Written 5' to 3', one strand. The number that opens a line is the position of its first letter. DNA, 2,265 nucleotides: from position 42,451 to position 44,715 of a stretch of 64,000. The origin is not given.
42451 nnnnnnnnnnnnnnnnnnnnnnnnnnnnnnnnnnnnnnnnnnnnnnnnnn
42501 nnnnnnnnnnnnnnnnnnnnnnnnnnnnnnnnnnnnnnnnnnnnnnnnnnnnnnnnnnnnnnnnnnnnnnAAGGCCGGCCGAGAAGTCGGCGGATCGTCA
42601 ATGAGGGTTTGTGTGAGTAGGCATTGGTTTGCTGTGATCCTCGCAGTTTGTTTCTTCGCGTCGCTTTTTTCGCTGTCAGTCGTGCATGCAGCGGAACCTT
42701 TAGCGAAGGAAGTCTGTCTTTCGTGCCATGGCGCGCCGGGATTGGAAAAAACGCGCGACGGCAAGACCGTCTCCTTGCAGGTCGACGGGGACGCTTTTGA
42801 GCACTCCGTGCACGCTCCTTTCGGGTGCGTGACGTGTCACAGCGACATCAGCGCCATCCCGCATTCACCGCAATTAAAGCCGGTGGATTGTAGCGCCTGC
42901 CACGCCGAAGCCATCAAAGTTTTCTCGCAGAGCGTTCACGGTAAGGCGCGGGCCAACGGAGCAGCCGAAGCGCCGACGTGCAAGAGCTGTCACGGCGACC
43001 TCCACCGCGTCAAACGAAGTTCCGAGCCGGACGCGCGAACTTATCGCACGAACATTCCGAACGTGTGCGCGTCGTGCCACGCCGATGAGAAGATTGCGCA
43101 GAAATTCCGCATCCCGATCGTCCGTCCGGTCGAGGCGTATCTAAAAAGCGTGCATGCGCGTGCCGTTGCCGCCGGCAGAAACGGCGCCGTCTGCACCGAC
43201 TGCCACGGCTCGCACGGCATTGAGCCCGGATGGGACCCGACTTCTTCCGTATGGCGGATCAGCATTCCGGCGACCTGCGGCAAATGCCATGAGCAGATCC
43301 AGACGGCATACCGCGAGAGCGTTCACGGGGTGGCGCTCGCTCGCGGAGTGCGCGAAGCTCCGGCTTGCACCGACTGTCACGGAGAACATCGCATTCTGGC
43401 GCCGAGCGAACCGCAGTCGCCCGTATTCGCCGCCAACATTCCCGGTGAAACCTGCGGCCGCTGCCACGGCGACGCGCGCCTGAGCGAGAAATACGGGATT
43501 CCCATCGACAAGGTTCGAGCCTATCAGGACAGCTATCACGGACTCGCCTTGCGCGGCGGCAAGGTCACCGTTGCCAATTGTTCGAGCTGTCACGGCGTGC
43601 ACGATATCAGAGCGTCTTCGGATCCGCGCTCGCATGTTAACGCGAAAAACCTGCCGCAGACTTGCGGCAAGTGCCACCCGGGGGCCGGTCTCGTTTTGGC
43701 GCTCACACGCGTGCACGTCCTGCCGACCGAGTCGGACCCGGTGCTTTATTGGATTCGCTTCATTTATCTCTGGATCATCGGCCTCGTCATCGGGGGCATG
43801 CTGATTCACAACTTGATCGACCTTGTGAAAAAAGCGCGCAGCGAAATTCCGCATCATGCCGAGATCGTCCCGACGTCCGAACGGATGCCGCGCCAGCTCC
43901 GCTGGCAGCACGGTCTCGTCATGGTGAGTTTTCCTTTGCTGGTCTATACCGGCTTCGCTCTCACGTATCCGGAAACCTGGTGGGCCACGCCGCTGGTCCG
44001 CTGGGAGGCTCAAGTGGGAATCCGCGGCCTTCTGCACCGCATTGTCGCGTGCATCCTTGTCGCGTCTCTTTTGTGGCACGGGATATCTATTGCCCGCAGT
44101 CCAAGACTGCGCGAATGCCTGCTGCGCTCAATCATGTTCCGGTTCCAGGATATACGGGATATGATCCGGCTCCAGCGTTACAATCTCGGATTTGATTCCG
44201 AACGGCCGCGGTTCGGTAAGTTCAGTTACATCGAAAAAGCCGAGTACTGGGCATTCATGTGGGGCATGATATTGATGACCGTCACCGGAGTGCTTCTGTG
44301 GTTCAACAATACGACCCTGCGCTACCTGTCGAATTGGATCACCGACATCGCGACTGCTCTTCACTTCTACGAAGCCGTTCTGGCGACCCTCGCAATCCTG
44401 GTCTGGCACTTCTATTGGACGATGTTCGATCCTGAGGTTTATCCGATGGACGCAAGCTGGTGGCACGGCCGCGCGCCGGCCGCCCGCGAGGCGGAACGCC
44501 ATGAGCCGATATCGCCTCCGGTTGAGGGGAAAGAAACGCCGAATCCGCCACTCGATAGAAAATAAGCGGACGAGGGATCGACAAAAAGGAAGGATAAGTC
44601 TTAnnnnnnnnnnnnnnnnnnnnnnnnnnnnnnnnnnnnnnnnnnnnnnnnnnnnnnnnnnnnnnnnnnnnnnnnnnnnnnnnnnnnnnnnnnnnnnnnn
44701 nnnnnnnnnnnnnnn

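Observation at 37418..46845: Extremely heme-dense 9.4 kb segment of a 13.6 kb operon (~56 c-heme motifs) combining a Rieske/cyt b/hexaheme-c complex, a CbcL-like c+b fusion and an ImcH-like 13-heme membrane cytochrome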

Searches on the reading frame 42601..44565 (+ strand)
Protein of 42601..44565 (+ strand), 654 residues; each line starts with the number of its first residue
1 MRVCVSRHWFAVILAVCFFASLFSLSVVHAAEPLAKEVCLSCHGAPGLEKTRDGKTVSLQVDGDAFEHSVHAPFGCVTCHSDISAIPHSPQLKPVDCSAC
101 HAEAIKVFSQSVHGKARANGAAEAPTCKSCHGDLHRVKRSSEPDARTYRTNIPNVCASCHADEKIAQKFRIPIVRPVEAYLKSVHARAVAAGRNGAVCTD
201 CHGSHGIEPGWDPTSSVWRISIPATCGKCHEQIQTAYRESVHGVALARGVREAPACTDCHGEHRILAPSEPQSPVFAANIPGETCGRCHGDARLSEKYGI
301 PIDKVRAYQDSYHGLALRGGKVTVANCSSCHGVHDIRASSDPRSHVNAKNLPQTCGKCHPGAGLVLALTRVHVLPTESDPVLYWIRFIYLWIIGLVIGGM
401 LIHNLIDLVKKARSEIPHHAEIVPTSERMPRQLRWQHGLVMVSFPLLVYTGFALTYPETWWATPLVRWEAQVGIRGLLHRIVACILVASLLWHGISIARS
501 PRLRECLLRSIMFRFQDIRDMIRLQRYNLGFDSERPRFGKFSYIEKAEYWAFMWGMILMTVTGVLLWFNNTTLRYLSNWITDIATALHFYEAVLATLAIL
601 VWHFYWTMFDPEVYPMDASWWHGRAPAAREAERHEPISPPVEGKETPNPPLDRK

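Call 4: search_protein_families(library=pfam, proteins=[window:42601-44565:+], max_evalue=0.01)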
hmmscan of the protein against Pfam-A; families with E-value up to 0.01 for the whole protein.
window:42601-44565:+ (654 aa): 8 families
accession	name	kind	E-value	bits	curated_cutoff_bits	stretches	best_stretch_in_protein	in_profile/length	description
PF14522.11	Cytochrome_C7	-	3.8e-17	62.3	24.8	3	254-331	14-66/67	Cytochrome c7 and related cytochrome c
PF14537.11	Cytochrom_c3_2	-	1.2e-13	51.8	25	1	194-289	5-78/79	Cytochrome c3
PF09699.15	Paired_CXXCH_1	-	5.1e-13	48.9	20.6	1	195-232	7-38/41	Doubled CXXCH motif (Paired_CXXCH_1)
PF01292.26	Ni_hydr_CYTB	-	5.2e-13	49.6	30.1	1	428-609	1-164/179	Prokaryotic cytochrome b561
PF02085.21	Cytochrom_CIII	-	1e-06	29.4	22.9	1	64-160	21-101/101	Class III cytochrome C family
PF00684.25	DnaJ_CXXCXGXG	-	1.4e-06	28.9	32.7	0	76-135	1-52/65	DnaJ central domain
PF03264.19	Cytochrom_NNT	-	0.0013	19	24.1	0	149-205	32-75/174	NapC/NirT cytochrome c family, N-terminal region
PF22678.1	Cytochrom_c_NrfB-like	-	0.0015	19.4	27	0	39-102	1-66/89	Cytochrome c-type protein NrfB-like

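Call 5: search_protein_families(library=ncbifam, proteins=[window:42601-44565:+], max_evalue=0.01)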
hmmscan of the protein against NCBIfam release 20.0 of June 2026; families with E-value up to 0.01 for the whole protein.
window:42601-44565:+ (654 aa): 5 families
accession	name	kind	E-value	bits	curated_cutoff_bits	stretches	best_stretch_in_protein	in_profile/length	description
TIGR01583.1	formate-DH-gamm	equivalog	1.4e-11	44.8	115.85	1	432-609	8-171/204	formate dehydrogenase subunit gamma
TIGR04257.1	nanowire_3heme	domain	1.1e-08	35.1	40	0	253-291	23-60/75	c(7)-type cytochrome triheme domain-containing protein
NF008659.0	PRK11659.1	equivalog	2e-07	30.9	184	0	96-169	48-126/188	cytochrome c nitrite reductase pentaheme subunit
NF038038.1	cytoc_DsrJ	equivalog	0.0002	21.7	100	0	50-104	69-111/121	sulfate reduction electron transfer complex DsrMKJOP subunit DsrJ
TIGR03146.1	cyt_nit_nrfB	equivalog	0.00023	21.4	166.6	0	96-151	13-67/145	cytochrome c nitrite reductase pentaheme subunit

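Call 7: find_encoding_contigs(protein=window:42601-44565:+, flank=10000, max_places=6)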
Protein window:42601-44565:+ (654 aa): no gene with exactly this product is on record in the collection.

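Call 8: find_homologous_proteins(query=window:42601-44565:+, max_evalue=1e-10)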
Query window:42601-44565:+ (654 aa): 7994 proteins with E <= 1e-10 among 8000 candidates; the best 120 are listed.
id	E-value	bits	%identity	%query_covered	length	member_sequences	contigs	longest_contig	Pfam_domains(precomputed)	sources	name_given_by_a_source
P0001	0.0e+0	1448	93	100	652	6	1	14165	PF09699.16,PF14537.12,PF01292.27,PF02085.22,PF00684.26,PF14522.12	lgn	-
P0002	0.0e+0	1259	81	97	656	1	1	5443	PF09699.16,PF14537.12,PF01292.27,PF00684.26,PF14522.12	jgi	jgi:cytochrome b subunit of formate dehydrogenase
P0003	0.0e+0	1230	78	99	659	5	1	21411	PF09699.16,PF14537.12,PF01292.27,PF00684.26,PF14522.12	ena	-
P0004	4.5e-291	985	65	96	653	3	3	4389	PF09699.16,PF14537.12,PF01292.27,PF02085.22,PF00684.26,PF14522.12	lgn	-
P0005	7.9e-286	968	65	91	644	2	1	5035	PF09699.16,PF14537.12,PF01292.27,PF02085.22,PF14522.12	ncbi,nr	ncbi:MAG: cytochrome c3 family protein [Deltaproteobacteria bacterium]|nr:cytochrome c3 family prote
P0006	7.0e-285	965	64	93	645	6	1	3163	PF09699.16,PF14537.12,PF01292.27,PF02085.22,PF14522.12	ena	-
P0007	2.0e-283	960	63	94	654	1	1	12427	PF09699.16,PF14537.12,PF01292.27,PF02085.22,PF14522.12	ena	-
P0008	2.3e-282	956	63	93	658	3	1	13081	PF09699.16,PF14537.12,PF22678.2,PF01292.27,PF02085.22,PF14522.12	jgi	jgi:cytochrome b subunit of formate dehydrogenase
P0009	3.5e-281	953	61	98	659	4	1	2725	PF09699.16,PF14537.12,PF01292.27,PF02085.22,PF00684.26,PF14522.12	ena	-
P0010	1.4e-280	951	61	94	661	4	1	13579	PF09699.16,PF14537.12,PF01292.27,PF02085.22,PF14522.12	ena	-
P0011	4.0e-280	949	62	95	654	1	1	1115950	PF09699.16,PF14537.12,PF01292.27,PF14522.12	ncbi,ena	-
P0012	5.8e-280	949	61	95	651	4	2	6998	PF09699.16,PF14537.12,PF01292.27,PF02085.22,PF14522.12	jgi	jgi:thiosulfate reductase cytochrome b subunit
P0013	5.9e-280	949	60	98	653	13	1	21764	PF09699.16,PF14537.12,PF01292.27,PF00684.26,PF14522.12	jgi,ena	-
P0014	2.2e-279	947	61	98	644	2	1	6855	PF09699.16,PF14537.12,PF01292.27,PF03264.20,PF02085.22,PF14522.12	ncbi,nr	ncbi:MAG TPA: cytochrome b/b6 domain-containing protein [Terriglobales bacterium]|nr:cytochrome b/b6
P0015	2.4e-279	946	65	94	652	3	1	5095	PF09699.16,PF14537.12,PF01292.27,PF03264.20,PF02085.22,PF14522.12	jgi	jgi:thiosulfate reductase cytochrome b subunit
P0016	3.1e-279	946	61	98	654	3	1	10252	PF09699.16,PF14537.12,PF01292.27,PF02085.22,PF00684.26,PF14522.12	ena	-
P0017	4.2e-279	946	62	96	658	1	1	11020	PF09699.16,PF14537.12,PF01292.27,PF02085.22,PF14522.12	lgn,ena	-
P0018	1.5e-278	944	62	95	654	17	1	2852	PF09699.16,PF14537.12,PF01292.27,PF14522.12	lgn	-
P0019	1.6e-278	944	61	98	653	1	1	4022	PF09699.16,PF14537.12,PF01292.27,PF02085.22,PF00684.26,PF14522.12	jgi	jgi:cytochrome b subunit of formate dehydrogenase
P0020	2.2e-277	940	64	92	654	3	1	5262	PF09699.16,PF14537.12,PF01292.27,PF03264.20,PF02085.22,PF14522.12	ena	-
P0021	1.8e-276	937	62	95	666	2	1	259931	PF09699.16,PF14537.12,PF22678.2,PF01292.27,PF03264.20,PF02085.22,PF14522.12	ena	-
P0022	1.9e-276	937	62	94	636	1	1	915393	PF09699.16,PF14537.12,PF01292.27,PF03264.20,PF00684.26,PF14522.12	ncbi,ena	-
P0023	1.9e-276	937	63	92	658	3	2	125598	PF09699.16,PF14537.12,PF01292.27,PF02085.22,PF14522.12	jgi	jgi:cytochrome b subunit of formate dehydrogenase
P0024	6.3e-276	935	63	92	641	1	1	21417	PF09699.16,PF14537.12,PF01292.27,PF03264.20,PF00684.26,PF14522.12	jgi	jgi:cytochrome b subunit of formate dehydrogenase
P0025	9.7e-276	935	63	94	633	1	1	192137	PF09699.16,PF14537.12,PF01292.27,PF03264.20,PF02085.22,PF00684.26,PF14522.12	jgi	jgi:cytochrome b subunit of formate dehydrogenase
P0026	1.8e-275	934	61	96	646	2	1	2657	PF09699.16,PF14537.12,PF01292.27,PF02085.22,PF00684.26,PF14522.12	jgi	jgi:Ni,Fe-hydrogenase I cytochrome b subunit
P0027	3.6e-275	933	61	95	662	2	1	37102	PF09699.16,PF14537.12,PF01292.27,PF02085.22,PF14522.12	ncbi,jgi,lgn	jgi:cytochrome b subunit of formate dehydrogenase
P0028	3.8e-274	929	61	98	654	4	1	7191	PF09699.16,PF14537.12,PF01292.27,PF14522.12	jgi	jgi:cytochrome b subunit of formate dehydrogenase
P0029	3.9e-274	929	60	98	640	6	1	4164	PF09699.16,PF14537.12,PF01292.27,PF02085.22,PF00684.26,PF14522.12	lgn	-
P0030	6.1e-274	929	60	99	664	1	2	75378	PF09699.16,PF14537.12,PF22678.2,PF01292.27,PF02085.22,PF00684.26,PF14522.12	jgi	jgi:cytochrome b subunit of formate dehydrogenase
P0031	5.0e-273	926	61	95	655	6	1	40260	PF09699.16,PF14537.12,PF01292.27,PF02085.22,PF00684.26,PF14522.12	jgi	jgi:cytochrome b subunit of formate dehydrogenase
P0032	2.4e-272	923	62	92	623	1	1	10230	PF09699.16,PF14537.12,PF01292.27,PF02085.22,PF14522.12,PF22113.2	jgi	jgi:cytochrome b subunit of formate dehydrogenase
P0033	3.3e-272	923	61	92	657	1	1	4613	PF09699.16,PF14537.12,PF01292.27,PF00684.26,PF14522.12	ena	-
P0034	4.7e-272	922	63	92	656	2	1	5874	PF09699.16,PF14537.12,PF22678.2,PF01292.27,PF02085.22,PF14522.12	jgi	-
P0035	3.3e-271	920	62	92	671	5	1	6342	PF09699.16,PF14537.12,PF01292.27,PF00684.26,PF14522.12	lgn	-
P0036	5.6e-270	916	59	95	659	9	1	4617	PF09699.16,PF14537.12,PF01292.27,PF02085.22,PF00684.26,PF14522.12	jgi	jgi:cytochrome b subunit of formate dehydrogenase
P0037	8.7e-270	915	60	96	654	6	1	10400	PF09699.16,PF14537.12,PF01292.27,PF00684.26,PF14522.12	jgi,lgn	jgi:cytochrome b subunit of formate dehydrogenase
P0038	2.7e-269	913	62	92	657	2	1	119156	PF09699.16,PF14537.12,PF22678.2,PF01292.27,PF00684.26,PF14522.12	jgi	jgi:cytochrome b subunit of formate dehydrogenase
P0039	6.2e-269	912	60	92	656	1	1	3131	PF09699.16,PF14537.12,PF01292.27,PF14522.12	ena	-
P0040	4.2e-268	909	62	92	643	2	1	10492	PF09699.16,PF14537.12,PF01292.27,PF14522.12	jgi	-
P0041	2.8e-266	903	62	92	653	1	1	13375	PF09699.16,PF14537.12,PF22678.2,PF01292.27,PF02085.22,PF00684.26,PF14522.12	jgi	jgi:thiosulfate reductase cytochrome b subunit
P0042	8.5e-266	902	61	93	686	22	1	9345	PF14358.12,PF09699.16,PF14537.12,PF01292.27,PF14522.12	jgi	jgi:cytochrome b subunit of formate dehydrogenase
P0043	1.1e-265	901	59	92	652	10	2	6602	PF09699.16,PF14537.12,PF01292.27,PF02085.22,PF14522.12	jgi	jgi:cytochrome b subunit of formate dehydrogenase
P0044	2.0e-265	900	58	94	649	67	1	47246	PF09699.16,PF14537.12,PF22678.2,PF01292.27,PF02085.22,PF00684.26,PF14522.12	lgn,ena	-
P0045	7.4e-265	899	58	97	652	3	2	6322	PF09699.16,PF14537.12,PF01292.27,PF02085.22,PF14522.12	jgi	jgi:cytochrome b subunit of formate dehydrogenase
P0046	2.7e-264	897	59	94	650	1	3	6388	PF09699.16,PF14537.12,PF01292.27,PF02085.22,PF00684.26,PF14522.12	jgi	jgi:cytochrome b subunit of formate dehydrogenase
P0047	5.4e-263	892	60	97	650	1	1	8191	PF09699.16,PF14537.12,PF01292.27,PF14522.12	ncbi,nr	ncbi:MAG: cytochrome b/b6 domain-containing protein [Acidobacteria bacterium]|nr:cytochrome b/b6 dom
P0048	2.7e-262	890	58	97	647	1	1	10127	PF09699.16,PF14537.12,PF01292.27,PF02085.22,PF00684.26,PF14522.12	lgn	-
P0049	4.9e-262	889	58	98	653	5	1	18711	PF09699.16,PF14537.12,PF01292.27,PF02085.22,PF14522.12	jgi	jgi:cytochrome b subunit of formate dehydrogenase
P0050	5.1e-262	889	60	96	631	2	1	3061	PF09699.16,PF14537.12,PF01292.27,PF02085.22,PF14522.12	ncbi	-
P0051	7.9e-262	889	59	96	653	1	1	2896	PF09699.16,PF14537.12,PF22678.2,PF01292.27,PF02085.22,PF14522.12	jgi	jgi:cytochrome b subunit of formate dehydrogenase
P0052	1.1e-261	888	59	98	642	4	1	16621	PF09699.16,PF14537.12,PF01292.27,PF03264.20,PF02085.22,PF00684.26,PF14522.12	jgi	jgi:cytochrome b subunit of formate dehydrogenase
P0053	1.2e-261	888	59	95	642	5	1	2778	PF09699.16,PF14537.12,PF01292.27,PF02085.22,PF14522.12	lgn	-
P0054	2.9e-261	887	57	97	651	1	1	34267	PF09699.16,PF14537.12,PF01292.27,PF02085.22,PF00684.26,PF14522.12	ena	-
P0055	1.9e-260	884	66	83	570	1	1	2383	PF09699.16,PF14537.12,PF01292.27,PF00684.26,PF14522.12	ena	-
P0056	2.5e-260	884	57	98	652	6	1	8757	PF09699.16,PF14537.12,PF01292.27,PF02085.22,PF00684.26,PF14522.12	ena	-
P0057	1.1e-259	882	58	97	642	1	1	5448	PF09699.16,PF14537.12,PF01292.27,PF02085.22,PF14522.12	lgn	-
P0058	3.2e-259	880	63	87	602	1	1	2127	PF09699.16,PF14537.12,PF01292.27,PF02085.22,PF00684.26,PF14522.12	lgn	-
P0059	4.2e-259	880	58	94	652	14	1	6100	PF09699.16,PF14537.12,PF01292.27,PF02085.22,PF00684.26,PF14522.12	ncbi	ncbi:MAG: cytochrome b/b6 domain-containing protein [Candidatus Binatia bacterium]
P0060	4.8e-257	873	61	93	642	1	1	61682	PF09699.16,PF14537.12,PF01292.27,PF14522.12,PF22113.2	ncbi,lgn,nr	ncbi:MAG TPA: cytochrome b/b6 domain-containing protein [candidate division Zixibacteria bacterium]|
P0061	4.1e-256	870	56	95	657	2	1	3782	PF09699.16,PF14537.12,PF01292.27,PF02085.22,PF00684.26,PF14522.12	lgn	-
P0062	2.7e-255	867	58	93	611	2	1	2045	PF09699.16,PF14537.12,PF01292.27,PF02085.22,PF00684.26,PF14522.12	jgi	jgi:cytochrome b subunit of formate dehydrogenase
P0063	1.0e-253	862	58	92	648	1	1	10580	PF09699.16,PF14537.12,PF01292.27,PF00684.26,PF14522.12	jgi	jgi:cytochrome b subunit of formate dehydrogenase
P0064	2.1e-252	857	60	92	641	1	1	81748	PF09699.16,PF14537.12,PF01292.27,PF00684.26,PF14522.12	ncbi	-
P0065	6.4e-252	856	59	93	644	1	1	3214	PF09699.16,PF14537.12,PF01292.27,PF03264.20,PF02085.22,PF14522.12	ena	-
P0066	1.1e-251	855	58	95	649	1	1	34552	PF09699.16,PF14537.12,PF01292.27,PF03264.20,PF14522.12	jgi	jgi:cytochrome b subunit of formate dehydrogenase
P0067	3.9e-251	853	58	95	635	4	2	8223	PF09699.16,PF14537.12,PF01292.27,PF02085.22,PF14522.12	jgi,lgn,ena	-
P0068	5.3e-251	853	57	96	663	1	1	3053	PF09699.16,PF14537.12,PF01292.27,PF03264.20,PF02085.22,PF14522.12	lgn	-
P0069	8.7e-245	832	57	98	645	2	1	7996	PF09699.16,PF14537.12,PF01292.27,PF03264.20,PF02085.22,PF14522.12,PF22113.2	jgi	jgi:cytochrome b subunit of formate dehydrogenase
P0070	3.1e-243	827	56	96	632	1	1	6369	PF09699.16,PF14537.12,PF01292.27,PF14522.12,PF22113.2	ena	-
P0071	6.7e-243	826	58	94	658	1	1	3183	PF09699.16,PF14537.12,PF01292.27,PF02085.22,PF14522.12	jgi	jgi:cytochrome b subunit of formate dehydrogenase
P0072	1.4e-242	825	58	92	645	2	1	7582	PF09699.16,PF14537.12,PF01292.27,PF14522.12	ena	-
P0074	5.8e-242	823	57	93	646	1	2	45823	PF09699.16,PF14537.12,PF01292.27,PF14522.12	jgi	jgi:cytochrome b subunit of formate dehydrogenase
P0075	8.0e-242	822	58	95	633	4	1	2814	PF09699.16,PF14537.12,PF01292.27,PF14522.12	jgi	-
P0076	1.0e-241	822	59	95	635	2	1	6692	PF09699.16,PF14537.12,PF01292.27,PF03264.20,PF02085.22,PF14522.12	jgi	jgi:cytochrome b subunit of formate dehydrogenase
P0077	2.9e-241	821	57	96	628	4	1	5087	PF09699.16,PF14537.12,PF01292.27,PF03264.20,PF02085.22,PF14522.12,PF22113.2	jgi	jgi:cytochrome b subunit of formate dehydrogenase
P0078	1.1e-240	819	56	95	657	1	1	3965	PF09699.16,PF14537.12,PF01292.27,PF14522.12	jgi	jgi:cytochrome b subunit of formate dehydrogenase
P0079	1.1e-240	819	56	97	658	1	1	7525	PF09699.16,PF14537.12,PF01292.27,PF03264.20,PF02085.22,PF00684.26,PF14522.12,PF22113.2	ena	-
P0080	2.3e-240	818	59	91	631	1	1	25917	PF09699.16,PF14537.12,PF01292.27,PF14522.12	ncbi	-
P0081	3.7e-240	817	58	95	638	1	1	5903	PF09699.16,PF14537.12,PF01292.27,PF03264.20,PF00684.26,PF14522.12,PF22113.2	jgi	jgi:cytochrome b subunit of formate dehydrogenase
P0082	8.0e-240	816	63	82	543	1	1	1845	PF09699.16,PF14537.12,PF01292.27,PF02085.22,PF00684.26,PF14522.12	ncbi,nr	ncbi:MAG: cytochrome c3 family protein, partial [Acidobacteria bacterium]|nr:cytochrome c3 family pr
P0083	9.1e-240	816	57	92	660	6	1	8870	PF09699.16,PF14537.12,PF01292.27,PF14522.12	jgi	jgi:cytochrome b subunit of formate dehydrogenase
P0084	9.4e-240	816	57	94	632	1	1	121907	PF09699.16,PF14537.12,PF01292.27,PF03264.20,PF00684.26,PF14522.12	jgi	jgi:cytochrome b subunit of formate dehydrogenase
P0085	3.5e-239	814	57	93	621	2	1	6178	PF09699.16,PF14537.12,PF01292.27,PF02085.22,PF00684.26,PF14522.12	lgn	-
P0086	1.9e-238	811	56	93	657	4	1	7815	PF09699.16,PF14537.12,PF22678.2,PF01292.27,PF00684.26,PF14522.12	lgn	-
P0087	5.5e-238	810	57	93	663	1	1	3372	PF09699.16,PF14537.12,PF01292.27,PF14522.12,PF22113.2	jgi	jgi:predicted CXXCH cytochrome family protein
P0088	2.5e-237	808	57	93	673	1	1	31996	PF09699.16,PF14537.12,PF01292.27,PF02085.22,PF00684.26,PF14522.12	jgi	jgi:cytochrome b subunit of formate dehydrogenase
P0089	2.6e-237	808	56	92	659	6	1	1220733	PF09699.16,PF14537.12,PF01292.27,PF02085.22,PF14522.12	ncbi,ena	-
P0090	4.1e-237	807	55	97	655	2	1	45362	PF09699.16,PF14537.12,PF01292.27,PF02085.22,PF14522.12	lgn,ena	-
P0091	8.1e-237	806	57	93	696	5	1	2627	PF09699.16,PF14537.12,PF01292.27,PF14522.12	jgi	jgi:cytochrome b subunit of formate dehydrogenase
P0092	1.2e-236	805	58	92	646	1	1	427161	PF09699.16,PF14537.12,PF01292.27,PF02085.22,PF14522.12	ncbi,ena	-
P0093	1.9e-236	805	57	92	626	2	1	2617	PF09699.16,PF14537.12,PF01292.27,PF14522.12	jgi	jgi:cytochrome b subunit of formate dehydrogenase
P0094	9.8e-236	802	57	92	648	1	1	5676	PF09699.16,PF14537.12,PF01292.27,PF02085.22,PF00684.26,PF14522.12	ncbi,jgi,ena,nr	ncbi:MAG TPA: cytochrome c3 family protein [Candidatus Acidoferrales bacterium]|nr:cytochrome c3 fam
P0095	1.5e-235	802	55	95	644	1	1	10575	PF09699.16,PF14537.12,PF01292.27,PF02085.22,PF14522.12,PF22113.2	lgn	-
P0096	1.9e-235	801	57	94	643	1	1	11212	PF09699.16,PF14537.12,PF01292.27,PF02085.22,PF00684.26,PF14522.12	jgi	jgi:cytochrome b subunit of formate dehydrogenase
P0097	5.0e-235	800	56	98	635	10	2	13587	PF14537.12,PF01292.27,PF00684.26,PF14522.12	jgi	jgi:cytochrome b subunit of formate dehydrogenase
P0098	7.2e-235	799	56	93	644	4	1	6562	PF09699.16,PF14537.12,PF01292.27,PF03264.20,PF02085.22,PF00684.26,PF14522.12,PF22113.2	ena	-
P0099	3.0e-234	797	55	98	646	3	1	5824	PF09699.16,PF14537.12,PF01292.27,PF02085.22,PF14522.12,PF22113.2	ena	-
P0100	3.1e-234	797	56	92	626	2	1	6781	PF09699.16,PF14537.12,PF01292.27,PF03264.20,PF14522.12,PF22113.2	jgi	jgi:cytochrome b subunit of formate dehydrogenase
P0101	3.6e-234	797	54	95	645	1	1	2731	PF09699.16,PF14537.12,PF01292.27,PF14522.12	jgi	-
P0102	3.6e-234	797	58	91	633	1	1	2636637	PF09699.16,PF14537.12,PF01292.27,PF00684.26,PF14522.12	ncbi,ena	-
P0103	1.6e-233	795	54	97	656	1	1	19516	PF09699.16,PF14537.12,PF01292.27,PF02085.22,PF14522.12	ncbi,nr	ncbi:MAG: cytochrome c3 family protein [Deltaproteobacteria bacterium]|nr:cytochrome c3 family prote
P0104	3.9e-233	794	55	94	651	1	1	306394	PF09699.16,PF14537.12,PF01292.27,PF02085.22,PF14522.12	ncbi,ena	-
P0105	4.2e-233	794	58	90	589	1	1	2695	PF14537.12,PF01292.27,PF14522.12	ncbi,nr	ncbi:MAG TPA: cytochrome b/b6 domain-containing protein, partial [Dongiaceae bacterium]|nr:cytochrom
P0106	4.6e-233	794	55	93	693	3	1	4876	PF09699.16,PF14537.12,PF01292.27,PF03264.20,PF00684.26,PF14522.12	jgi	-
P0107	7.7e-233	793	54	98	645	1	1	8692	PF09699.16,PF14537.12,PF01292.27,PF14522.12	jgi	jgi:cytochrome b subunit of formate dehydrogenase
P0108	7.7e-233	793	55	96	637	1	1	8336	PF09699.16,PF14537.12,PF01292.27,PF02085.22,PF14522.12,PF22113.2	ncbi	-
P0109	1.1e-232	792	56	94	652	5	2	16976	PF14358.12,PF09699.16,PF14537.12,PF01292.27,PF02085.22,PF14522.12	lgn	-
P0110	1.8e-232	792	56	92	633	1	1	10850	PF09699.16,PF14537.12,PF01292.27,PF00684.26,PF14522.12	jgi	jgi:cytochrome b subunit of formate dehydrogenase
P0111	3.4e-232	791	54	95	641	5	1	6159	PF09699.16,PF14537.12,PF01292.27,PF02085.22,PF14522.12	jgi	jgi:cytochrome b subunit of formate dehydrogenase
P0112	4.3e-232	790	55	92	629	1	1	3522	PF09699.16,PF14537.12,PF01292.27,PF02085.22,PF00684.26,PF14522.12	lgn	-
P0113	1.0e-231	789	55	94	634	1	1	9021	PF09699.16,PF14537.12,PF01292.27,PF02085.22,PF14522.12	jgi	jgi:cytochrome b subunit of formate dehydrogenase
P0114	1.7e-231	788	55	93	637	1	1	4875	PF09699.16,PF14537.12,PF01292.27,PF00684.26,PF14522.12,PF22113.2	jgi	jgi:cytochrome b subunit of formate dehydrogenase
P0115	1.3e-230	785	55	94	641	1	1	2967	PF09699.16,PF14537.12,PF01292.27,PF03264.20,PF14522.12,PF22113.2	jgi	jgi:Ni,Fe-hydrogenase I cytochrome b subunit/nitrate/TMAO reductase-like tetraheme cytochrome c subu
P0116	1.6e-230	785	56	91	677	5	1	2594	PF09699.16,PF14537.12,PF01292.27,PF03264.20,PF02085.22,PF14522.12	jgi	jgi:cytochrome b subunit of formate dehydrogenase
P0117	7.7e-230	783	55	94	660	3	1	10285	PF14537.12,PF01292.27,PF00684.26,PF14522.12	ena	-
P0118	9.6e-230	783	55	92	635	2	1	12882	PF09699.16,PF14537.12,PF01292.27,PF02085.22,PF00684.26,PF14522.12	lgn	-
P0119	2.9e-229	781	55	92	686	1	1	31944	PF09699.16,PF14537.12,PF01292.27,PF14522.12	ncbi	-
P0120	4.4e-229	780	64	76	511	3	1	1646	PF09699.16,PF14537.12,PF01292.27,PF14522.12,PF22113.2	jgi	jgi:cytochrome b subunit of formate dehydrogenase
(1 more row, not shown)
